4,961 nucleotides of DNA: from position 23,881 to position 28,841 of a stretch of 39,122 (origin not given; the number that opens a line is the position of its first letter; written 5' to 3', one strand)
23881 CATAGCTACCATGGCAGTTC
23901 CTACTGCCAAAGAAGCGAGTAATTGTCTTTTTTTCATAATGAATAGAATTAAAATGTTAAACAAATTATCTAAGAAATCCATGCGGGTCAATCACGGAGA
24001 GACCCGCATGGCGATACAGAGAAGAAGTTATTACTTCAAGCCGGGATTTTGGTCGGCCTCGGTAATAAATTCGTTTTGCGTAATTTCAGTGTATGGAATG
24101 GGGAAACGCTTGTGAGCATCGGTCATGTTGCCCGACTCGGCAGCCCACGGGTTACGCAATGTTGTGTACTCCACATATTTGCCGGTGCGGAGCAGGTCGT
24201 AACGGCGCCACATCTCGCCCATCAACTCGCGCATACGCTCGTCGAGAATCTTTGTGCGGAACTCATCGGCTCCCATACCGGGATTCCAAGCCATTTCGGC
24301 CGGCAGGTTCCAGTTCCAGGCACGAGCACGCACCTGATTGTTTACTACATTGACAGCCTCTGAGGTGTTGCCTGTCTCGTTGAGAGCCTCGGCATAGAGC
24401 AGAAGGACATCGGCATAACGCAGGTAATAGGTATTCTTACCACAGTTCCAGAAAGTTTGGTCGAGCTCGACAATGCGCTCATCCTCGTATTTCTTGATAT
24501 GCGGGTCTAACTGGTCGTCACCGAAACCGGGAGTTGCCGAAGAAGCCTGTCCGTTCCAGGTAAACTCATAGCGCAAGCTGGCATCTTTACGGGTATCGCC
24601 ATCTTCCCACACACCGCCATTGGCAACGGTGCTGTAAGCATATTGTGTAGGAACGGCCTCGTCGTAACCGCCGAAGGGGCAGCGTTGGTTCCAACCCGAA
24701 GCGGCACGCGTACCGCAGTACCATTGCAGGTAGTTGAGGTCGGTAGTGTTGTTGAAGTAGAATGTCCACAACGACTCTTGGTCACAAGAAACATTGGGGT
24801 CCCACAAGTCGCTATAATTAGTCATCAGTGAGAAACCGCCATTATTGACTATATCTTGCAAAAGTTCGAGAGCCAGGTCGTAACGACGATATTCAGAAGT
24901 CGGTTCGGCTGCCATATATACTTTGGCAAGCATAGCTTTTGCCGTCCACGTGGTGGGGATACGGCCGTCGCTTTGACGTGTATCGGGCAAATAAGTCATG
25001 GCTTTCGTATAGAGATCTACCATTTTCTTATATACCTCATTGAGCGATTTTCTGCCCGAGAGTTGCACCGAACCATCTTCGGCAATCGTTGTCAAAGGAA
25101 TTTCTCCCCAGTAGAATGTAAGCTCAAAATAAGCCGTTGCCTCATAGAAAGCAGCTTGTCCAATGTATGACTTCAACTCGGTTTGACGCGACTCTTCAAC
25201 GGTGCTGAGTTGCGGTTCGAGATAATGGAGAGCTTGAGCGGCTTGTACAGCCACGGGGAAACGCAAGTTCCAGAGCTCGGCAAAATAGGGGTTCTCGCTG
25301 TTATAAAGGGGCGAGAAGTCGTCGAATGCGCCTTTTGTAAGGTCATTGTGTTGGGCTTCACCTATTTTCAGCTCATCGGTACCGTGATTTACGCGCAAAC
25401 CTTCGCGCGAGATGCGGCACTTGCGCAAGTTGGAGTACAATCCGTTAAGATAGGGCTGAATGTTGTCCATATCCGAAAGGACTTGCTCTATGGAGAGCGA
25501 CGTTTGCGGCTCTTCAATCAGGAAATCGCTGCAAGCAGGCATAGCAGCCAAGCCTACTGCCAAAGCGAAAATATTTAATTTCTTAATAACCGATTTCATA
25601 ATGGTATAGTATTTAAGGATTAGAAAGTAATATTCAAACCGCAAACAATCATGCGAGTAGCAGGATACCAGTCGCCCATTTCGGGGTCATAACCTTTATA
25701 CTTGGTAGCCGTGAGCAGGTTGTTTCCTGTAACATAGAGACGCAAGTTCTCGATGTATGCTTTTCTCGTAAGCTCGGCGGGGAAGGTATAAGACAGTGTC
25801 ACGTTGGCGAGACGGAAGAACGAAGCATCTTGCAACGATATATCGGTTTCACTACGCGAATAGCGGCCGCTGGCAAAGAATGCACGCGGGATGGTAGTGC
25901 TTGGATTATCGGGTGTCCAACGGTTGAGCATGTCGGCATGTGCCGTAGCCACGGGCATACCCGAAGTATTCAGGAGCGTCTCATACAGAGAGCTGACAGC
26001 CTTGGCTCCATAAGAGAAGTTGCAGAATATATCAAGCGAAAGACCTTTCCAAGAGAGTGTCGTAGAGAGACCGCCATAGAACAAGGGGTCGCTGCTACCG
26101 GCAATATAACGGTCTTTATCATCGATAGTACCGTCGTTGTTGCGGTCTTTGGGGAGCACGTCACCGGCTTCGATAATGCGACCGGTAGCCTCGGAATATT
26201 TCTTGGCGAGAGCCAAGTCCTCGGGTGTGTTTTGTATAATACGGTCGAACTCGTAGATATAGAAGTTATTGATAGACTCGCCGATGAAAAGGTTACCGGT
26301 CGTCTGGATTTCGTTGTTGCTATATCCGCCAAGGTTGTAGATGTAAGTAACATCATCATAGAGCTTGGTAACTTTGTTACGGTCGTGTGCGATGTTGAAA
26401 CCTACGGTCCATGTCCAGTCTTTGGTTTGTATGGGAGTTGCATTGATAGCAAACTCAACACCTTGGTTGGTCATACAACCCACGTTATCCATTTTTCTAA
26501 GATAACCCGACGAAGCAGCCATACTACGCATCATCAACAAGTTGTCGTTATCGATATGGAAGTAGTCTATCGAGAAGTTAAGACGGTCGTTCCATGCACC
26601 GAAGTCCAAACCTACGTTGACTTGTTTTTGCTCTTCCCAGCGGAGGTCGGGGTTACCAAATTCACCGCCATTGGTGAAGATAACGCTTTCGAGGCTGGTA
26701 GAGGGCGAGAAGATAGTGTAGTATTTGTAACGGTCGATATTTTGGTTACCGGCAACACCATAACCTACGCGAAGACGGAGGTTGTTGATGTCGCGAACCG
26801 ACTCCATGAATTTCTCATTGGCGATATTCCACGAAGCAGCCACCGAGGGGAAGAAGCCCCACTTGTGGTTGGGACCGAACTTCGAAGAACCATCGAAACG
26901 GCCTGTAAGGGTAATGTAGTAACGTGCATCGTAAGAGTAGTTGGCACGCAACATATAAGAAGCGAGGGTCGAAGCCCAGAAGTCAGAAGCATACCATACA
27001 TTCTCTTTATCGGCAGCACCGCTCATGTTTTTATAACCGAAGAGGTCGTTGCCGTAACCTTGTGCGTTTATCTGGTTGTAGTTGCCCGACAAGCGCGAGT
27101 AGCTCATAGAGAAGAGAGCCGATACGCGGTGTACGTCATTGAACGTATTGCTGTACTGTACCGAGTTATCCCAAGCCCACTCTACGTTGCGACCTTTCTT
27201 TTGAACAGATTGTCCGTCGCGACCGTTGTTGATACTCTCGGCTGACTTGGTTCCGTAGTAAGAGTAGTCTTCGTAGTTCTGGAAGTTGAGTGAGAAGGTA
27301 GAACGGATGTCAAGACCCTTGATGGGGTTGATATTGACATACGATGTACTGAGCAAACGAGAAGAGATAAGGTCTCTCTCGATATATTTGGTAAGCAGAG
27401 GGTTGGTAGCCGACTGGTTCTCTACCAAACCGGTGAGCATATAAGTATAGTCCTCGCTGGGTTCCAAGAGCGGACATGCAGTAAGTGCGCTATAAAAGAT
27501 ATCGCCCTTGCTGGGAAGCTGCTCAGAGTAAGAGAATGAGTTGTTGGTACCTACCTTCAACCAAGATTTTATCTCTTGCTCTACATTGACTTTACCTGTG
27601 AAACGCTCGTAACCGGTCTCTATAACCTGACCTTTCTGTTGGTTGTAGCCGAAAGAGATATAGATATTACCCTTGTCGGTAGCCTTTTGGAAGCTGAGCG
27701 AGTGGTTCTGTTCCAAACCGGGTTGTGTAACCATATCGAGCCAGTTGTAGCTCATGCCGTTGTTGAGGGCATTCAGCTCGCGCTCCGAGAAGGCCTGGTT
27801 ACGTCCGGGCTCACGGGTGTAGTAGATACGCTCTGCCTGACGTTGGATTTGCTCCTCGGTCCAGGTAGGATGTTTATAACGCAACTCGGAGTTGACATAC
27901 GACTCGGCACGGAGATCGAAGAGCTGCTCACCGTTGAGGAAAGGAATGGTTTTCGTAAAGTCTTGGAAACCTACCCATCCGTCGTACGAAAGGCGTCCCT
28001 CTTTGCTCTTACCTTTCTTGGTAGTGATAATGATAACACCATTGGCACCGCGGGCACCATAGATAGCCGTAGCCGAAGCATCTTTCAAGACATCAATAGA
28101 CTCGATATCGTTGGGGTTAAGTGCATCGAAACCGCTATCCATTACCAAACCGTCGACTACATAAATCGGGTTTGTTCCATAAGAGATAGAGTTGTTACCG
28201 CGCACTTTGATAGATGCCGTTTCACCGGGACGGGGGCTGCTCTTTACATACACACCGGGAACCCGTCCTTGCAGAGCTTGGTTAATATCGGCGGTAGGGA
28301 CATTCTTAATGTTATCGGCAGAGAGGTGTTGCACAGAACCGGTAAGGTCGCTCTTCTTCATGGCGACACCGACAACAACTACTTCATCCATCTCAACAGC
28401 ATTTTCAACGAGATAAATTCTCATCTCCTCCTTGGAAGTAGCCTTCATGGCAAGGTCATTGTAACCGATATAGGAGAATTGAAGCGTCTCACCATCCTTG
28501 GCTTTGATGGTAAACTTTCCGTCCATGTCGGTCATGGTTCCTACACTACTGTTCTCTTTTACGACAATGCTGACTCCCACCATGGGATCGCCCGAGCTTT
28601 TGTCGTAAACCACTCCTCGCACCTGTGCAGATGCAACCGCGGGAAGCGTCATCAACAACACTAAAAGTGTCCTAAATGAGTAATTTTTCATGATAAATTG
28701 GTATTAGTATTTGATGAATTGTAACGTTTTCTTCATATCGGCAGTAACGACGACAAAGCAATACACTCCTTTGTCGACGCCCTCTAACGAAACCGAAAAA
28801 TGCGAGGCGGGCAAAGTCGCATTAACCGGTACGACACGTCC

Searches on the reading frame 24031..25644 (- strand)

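Call 5: search_protein_families(library=pfam, proteins=[window:24031-25644:-])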
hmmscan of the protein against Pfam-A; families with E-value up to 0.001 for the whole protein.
window:24031-25644:- (537 aa): 3 families
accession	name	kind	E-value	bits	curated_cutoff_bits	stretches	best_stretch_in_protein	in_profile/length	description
PF07980.17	SusD_RagB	-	2.1e-27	97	23.1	1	339-535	87-296/297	SusD family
PF14322.12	SusD-like_3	-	9.6e-20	72.1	27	1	40-244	1-191/191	Starch-binding associating with outer membrane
PF12771.13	SusD-like_2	-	0.00049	19.5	27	0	150-221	81-151/415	Starch-binding associating with outer membrane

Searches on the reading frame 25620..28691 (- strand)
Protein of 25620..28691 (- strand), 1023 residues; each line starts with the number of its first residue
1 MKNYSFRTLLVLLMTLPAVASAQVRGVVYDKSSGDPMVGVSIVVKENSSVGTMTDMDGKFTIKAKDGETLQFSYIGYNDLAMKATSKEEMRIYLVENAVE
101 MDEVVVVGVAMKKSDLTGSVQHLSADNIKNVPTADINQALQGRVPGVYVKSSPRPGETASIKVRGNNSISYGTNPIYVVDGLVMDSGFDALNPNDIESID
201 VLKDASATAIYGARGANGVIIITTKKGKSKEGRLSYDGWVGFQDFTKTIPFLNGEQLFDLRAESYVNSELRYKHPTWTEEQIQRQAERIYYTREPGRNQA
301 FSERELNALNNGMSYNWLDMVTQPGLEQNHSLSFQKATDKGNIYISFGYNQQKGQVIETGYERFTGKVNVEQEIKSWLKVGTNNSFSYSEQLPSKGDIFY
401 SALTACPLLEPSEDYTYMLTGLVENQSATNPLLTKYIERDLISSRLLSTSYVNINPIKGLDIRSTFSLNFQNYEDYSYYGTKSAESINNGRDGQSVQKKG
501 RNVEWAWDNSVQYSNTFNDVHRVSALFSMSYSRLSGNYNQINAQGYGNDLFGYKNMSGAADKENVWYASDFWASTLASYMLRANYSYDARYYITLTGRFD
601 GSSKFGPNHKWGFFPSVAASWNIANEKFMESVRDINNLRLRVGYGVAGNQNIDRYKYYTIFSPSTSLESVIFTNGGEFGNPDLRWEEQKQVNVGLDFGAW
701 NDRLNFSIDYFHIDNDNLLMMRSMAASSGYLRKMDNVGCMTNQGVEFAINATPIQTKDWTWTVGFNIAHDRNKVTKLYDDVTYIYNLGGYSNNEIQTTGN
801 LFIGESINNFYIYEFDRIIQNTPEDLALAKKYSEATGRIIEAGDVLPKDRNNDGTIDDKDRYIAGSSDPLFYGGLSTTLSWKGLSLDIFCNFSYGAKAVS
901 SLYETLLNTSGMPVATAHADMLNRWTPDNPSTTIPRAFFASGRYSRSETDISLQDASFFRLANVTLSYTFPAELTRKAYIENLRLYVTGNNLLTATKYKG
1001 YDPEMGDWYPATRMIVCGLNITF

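Call 5: search_protein_families(library=pfam, proteins=[window:25620-28691:-])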
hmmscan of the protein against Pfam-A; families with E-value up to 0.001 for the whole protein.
window:25620-28691:- (1023 aa): 3 families
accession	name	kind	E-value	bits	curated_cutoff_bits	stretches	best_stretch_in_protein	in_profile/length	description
PF07715.20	Plug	-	2.6e-20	73.4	23.9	1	113-219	2-107/107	TonB-dependent Receptor Plug Domain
PF13715.12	CarbopepD_reg_2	-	1.8e-18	66.8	32.2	1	24-106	1-88/88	CarboxypepD_reg-like domain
PF13620.12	CarboxypepD_reg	-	5.9e-08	33.4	32.3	1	23-79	1-61/82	Carboxypeptidase regulatory-like domain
